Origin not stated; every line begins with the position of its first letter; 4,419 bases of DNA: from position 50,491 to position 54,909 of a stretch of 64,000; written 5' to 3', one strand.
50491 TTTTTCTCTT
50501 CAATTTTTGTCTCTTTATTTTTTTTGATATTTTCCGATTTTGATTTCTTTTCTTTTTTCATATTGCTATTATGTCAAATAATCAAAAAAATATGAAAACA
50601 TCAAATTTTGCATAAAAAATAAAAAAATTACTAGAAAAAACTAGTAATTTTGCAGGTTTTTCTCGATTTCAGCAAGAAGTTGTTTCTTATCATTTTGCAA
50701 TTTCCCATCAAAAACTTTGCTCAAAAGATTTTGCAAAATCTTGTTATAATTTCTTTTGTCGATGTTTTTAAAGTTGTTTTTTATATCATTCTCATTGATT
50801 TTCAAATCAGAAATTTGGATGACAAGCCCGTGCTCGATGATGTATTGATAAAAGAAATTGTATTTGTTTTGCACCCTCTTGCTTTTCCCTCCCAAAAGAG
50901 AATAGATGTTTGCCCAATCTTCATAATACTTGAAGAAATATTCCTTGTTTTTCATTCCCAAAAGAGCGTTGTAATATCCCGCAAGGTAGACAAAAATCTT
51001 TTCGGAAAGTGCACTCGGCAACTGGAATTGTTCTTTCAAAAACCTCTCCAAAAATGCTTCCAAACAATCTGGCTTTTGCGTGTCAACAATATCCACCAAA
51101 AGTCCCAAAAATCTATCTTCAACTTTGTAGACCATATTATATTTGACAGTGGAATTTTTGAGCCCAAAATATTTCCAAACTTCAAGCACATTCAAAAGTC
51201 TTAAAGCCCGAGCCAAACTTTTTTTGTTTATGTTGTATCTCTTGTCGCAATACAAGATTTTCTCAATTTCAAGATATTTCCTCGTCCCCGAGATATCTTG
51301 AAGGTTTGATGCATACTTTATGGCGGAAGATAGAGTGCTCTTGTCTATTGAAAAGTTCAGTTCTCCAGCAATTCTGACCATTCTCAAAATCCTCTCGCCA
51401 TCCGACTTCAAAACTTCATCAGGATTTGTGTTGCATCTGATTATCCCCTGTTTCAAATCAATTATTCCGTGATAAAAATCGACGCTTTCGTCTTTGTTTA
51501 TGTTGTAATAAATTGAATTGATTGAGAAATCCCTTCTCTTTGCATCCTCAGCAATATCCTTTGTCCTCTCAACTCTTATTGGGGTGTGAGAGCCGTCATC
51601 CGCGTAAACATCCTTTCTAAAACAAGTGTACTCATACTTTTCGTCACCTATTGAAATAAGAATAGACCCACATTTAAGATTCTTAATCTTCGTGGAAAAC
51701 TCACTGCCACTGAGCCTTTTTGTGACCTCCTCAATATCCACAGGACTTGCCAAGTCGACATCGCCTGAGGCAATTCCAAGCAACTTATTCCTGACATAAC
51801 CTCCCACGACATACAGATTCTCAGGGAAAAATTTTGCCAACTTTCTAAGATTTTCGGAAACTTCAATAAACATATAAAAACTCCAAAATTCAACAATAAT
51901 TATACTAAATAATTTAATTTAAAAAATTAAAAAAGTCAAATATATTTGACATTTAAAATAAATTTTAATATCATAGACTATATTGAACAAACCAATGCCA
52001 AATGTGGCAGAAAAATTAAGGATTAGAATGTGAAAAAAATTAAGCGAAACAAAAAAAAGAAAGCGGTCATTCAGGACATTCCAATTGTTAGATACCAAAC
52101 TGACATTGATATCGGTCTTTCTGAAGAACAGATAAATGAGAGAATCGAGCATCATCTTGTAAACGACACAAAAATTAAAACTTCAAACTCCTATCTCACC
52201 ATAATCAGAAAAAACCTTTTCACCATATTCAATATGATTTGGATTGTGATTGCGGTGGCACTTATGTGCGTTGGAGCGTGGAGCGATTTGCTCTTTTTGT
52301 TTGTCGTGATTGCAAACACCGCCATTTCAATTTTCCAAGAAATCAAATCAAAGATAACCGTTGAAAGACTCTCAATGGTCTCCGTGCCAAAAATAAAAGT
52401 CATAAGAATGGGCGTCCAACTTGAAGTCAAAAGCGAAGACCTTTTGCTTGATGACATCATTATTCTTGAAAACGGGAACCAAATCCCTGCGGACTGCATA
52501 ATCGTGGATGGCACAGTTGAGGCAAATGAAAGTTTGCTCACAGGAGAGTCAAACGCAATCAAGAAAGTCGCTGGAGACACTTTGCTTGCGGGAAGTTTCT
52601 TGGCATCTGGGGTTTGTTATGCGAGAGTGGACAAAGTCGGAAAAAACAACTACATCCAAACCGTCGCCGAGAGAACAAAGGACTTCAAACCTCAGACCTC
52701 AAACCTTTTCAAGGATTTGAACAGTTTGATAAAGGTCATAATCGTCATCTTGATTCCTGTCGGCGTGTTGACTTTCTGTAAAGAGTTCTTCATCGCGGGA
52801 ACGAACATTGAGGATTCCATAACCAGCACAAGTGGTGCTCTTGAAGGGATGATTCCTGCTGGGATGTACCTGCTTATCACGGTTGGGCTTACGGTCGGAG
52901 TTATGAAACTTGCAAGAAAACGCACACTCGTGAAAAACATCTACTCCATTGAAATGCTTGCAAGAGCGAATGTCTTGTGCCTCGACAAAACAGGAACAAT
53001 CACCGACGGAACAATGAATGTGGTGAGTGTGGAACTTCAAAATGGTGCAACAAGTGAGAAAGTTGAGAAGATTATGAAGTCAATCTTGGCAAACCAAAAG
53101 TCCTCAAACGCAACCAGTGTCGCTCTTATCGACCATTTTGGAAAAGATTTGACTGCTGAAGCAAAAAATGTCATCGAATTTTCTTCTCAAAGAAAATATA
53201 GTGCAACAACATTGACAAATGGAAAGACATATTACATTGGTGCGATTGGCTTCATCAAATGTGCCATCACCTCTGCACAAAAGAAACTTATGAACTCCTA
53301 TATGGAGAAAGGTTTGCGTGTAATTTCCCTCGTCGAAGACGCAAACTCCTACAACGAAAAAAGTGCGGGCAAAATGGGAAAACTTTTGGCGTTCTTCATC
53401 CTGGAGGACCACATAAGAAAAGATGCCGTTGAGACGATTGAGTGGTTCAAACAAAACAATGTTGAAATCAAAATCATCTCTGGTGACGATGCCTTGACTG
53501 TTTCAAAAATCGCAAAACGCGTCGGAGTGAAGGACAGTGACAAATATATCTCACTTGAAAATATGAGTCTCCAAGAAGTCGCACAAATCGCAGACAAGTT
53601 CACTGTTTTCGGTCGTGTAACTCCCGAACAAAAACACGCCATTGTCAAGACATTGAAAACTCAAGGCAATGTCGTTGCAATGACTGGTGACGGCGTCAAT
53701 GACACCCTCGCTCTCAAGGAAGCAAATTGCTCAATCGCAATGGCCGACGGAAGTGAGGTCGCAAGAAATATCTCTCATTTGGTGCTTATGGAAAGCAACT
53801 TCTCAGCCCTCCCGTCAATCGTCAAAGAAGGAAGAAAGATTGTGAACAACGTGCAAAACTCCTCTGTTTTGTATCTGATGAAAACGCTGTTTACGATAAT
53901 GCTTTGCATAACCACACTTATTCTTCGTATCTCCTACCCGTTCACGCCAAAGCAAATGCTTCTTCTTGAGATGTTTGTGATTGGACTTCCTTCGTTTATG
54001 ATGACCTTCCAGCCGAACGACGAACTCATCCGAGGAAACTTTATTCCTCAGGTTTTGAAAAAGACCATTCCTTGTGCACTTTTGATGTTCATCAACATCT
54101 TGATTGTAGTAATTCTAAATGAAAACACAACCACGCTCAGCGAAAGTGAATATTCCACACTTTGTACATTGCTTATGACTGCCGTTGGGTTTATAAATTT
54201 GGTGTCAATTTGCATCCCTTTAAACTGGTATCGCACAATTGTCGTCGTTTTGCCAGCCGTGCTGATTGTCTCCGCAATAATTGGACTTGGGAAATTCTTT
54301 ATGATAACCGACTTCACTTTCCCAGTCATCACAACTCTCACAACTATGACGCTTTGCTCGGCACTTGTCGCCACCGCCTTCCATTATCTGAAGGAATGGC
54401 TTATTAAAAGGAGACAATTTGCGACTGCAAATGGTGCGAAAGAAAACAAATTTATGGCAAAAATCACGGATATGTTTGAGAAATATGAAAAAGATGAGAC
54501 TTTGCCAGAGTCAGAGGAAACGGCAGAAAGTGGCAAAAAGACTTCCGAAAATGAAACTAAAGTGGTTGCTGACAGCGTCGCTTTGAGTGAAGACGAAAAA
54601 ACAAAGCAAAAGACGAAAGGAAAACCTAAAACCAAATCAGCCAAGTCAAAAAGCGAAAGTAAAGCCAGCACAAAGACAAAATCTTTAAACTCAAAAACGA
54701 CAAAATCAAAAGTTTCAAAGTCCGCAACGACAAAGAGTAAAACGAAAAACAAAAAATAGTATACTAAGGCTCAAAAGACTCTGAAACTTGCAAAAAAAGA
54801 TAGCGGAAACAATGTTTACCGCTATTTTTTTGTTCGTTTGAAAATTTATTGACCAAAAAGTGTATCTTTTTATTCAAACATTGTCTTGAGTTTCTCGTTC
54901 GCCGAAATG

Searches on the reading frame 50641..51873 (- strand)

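Call 15: search_protein_families(library=pfam, proteins=[window:50641-51873:-], max_evalue=0.001)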
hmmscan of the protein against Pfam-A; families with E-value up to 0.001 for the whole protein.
window:50641-51873:- (410 aa): 2 families
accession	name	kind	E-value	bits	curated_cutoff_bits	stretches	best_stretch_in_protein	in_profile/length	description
PF01743.26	PolyA_pol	-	1.1e-27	97.3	23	1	20-146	1-126/126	Poly A polymerase head domain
PF12627.12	PolyA_pol_RNAbd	-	1.8e-05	24.9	22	1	173-211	1-39/64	Probable RNA and SrmB- binding site of polymerase A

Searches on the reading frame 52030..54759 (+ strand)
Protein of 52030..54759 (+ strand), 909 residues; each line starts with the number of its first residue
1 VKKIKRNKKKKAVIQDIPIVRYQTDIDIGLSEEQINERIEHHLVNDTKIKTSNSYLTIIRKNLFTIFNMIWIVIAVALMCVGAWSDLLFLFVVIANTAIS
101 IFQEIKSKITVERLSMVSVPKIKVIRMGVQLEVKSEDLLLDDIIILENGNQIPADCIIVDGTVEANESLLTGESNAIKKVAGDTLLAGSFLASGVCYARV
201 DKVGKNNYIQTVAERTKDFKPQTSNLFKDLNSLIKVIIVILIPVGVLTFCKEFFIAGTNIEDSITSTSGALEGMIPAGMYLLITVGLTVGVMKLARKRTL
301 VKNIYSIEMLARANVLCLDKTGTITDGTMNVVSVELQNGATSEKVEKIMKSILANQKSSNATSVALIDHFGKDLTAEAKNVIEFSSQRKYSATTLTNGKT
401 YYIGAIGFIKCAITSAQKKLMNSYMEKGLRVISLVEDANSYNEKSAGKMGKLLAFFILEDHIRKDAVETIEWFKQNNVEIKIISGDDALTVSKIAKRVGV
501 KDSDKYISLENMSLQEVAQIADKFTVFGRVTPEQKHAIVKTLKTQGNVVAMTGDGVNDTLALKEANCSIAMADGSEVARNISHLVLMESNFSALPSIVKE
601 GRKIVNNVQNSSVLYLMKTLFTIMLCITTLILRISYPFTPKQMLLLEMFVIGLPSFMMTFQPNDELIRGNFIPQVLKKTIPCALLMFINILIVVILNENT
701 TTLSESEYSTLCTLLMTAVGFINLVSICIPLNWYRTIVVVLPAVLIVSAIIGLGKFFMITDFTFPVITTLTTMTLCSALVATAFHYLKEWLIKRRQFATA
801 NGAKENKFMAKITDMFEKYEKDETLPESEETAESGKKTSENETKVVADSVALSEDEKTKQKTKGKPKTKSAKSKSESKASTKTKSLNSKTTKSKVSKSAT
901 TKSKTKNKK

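Call 15: search_protein_families(library=pfam, proteins=[window:52030-54759:+], max_evalue=0.001)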
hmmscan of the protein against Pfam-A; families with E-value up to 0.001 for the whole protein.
window:52030-54759:+ (909 aa): 2 families
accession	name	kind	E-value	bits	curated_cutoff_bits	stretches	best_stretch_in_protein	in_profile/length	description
PF00122.25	E1-E2_ATPase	-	6.2e-37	127.3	28.1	1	120-297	5-181/181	E1-E2 ATPase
PF00702.32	Hydrolase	-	1.2e-19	71.9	26.4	1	315-566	3-191/191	haloacid dehalogenase-like hydrolase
